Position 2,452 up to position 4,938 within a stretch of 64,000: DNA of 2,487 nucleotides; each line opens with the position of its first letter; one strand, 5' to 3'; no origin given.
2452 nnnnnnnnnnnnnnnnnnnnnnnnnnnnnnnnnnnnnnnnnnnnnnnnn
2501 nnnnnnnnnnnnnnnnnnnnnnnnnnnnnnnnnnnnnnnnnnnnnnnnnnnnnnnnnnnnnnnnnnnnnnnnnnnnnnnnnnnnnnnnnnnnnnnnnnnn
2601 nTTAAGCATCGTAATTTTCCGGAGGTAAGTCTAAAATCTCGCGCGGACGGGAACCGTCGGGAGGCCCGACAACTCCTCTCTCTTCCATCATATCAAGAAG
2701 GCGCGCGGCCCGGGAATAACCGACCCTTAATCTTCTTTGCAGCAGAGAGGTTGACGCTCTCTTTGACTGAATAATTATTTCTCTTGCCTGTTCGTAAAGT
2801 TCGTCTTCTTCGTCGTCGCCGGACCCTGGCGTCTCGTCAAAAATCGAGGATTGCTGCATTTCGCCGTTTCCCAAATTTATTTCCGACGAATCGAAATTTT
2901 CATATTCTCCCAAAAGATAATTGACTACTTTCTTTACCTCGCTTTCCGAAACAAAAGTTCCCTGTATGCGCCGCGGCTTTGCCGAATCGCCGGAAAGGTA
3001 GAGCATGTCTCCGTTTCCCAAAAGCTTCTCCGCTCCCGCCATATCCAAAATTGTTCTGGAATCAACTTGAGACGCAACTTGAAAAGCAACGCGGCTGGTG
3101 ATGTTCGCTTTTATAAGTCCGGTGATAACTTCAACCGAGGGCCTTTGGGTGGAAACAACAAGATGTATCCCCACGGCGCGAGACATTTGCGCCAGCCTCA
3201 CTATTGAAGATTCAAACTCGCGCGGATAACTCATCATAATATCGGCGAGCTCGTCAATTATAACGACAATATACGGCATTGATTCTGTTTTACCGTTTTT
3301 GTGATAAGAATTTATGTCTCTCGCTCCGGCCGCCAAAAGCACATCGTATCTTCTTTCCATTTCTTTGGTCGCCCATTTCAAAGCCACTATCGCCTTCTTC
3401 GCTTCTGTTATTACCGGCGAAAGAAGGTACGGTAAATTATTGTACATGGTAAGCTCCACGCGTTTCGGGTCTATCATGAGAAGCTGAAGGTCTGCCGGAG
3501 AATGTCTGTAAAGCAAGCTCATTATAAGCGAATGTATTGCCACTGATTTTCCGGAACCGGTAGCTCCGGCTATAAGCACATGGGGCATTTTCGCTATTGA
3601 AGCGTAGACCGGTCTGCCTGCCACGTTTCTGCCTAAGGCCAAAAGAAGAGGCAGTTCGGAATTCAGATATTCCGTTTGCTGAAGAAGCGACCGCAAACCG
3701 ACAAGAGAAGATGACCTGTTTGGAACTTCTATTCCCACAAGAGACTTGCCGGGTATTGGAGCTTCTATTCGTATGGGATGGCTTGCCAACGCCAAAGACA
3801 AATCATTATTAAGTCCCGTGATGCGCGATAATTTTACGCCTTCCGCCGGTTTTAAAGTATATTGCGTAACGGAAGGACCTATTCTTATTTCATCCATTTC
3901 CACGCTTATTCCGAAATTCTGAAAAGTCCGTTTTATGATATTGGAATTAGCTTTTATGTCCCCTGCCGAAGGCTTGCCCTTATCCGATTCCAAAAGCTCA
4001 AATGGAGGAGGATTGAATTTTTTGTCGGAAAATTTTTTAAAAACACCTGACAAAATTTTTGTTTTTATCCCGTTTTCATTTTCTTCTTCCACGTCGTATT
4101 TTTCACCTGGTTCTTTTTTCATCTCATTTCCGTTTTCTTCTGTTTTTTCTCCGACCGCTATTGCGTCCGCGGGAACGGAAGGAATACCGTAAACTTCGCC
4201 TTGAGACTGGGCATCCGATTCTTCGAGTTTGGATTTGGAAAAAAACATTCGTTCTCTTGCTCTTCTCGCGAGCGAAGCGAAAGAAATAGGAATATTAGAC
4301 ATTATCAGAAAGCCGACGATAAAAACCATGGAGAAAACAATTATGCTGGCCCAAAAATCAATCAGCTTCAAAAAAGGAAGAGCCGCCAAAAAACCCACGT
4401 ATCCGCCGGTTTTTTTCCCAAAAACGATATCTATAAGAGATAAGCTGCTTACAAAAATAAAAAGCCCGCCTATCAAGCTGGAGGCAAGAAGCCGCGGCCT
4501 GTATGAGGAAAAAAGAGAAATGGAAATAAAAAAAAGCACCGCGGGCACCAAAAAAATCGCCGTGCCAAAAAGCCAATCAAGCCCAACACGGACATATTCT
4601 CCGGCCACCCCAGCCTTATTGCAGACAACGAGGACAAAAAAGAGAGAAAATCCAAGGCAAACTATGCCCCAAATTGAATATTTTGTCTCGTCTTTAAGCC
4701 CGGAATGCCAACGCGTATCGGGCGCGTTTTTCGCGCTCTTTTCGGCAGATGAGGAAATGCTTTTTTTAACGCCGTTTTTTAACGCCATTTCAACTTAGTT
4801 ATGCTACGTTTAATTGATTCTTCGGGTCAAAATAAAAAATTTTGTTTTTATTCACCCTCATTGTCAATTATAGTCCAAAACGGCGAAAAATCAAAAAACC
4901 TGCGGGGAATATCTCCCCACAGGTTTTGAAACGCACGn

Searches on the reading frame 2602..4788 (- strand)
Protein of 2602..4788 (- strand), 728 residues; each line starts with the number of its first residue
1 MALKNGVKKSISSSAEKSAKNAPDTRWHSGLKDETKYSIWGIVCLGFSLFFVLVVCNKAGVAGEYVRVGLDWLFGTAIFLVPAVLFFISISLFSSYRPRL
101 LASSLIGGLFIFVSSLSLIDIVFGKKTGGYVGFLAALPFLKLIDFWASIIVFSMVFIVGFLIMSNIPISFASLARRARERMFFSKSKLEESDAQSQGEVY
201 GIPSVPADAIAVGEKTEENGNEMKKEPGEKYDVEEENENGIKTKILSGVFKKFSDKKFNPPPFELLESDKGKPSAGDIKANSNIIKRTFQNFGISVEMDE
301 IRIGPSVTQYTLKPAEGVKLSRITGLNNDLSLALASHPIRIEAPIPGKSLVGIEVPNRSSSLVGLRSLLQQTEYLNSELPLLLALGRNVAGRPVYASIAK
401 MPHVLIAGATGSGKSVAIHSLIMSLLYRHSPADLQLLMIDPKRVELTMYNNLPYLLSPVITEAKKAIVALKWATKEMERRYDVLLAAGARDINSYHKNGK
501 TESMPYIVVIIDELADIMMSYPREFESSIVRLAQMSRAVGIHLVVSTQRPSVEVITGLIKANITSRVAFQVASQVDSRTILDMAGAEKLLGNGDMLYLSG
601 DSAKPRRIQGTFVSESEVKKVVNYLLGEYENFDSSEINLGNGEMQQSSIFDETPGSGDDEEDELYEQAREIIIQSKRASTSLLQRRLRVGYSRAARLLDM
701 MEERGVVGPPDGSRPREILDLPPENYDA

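Call 8: search_protein_families(library=pfam, proteins=[window:2602-4788:-], max_evalue=0.00001)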
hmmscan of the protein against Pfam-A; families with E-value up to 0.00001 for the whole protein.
window:2602-4788:- (728 aa): 3 families
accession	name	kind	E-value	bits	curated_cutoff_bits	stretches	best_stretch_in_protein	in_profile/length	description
PF01580.24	FtsK_SpoIIIE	-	2.2e-58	197.8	24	1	365-552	2-221/221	FtsK/SpoIIIE family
PF09397.16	FtsK_gamma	-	1.6e-28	98.6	30.6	1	660-719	2-61/63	Ftsk gamma domain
PF17854.6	FtsK_alpha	-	2.1e-28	98.9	22.9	1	261-357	2-101/101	FtsK alpha domain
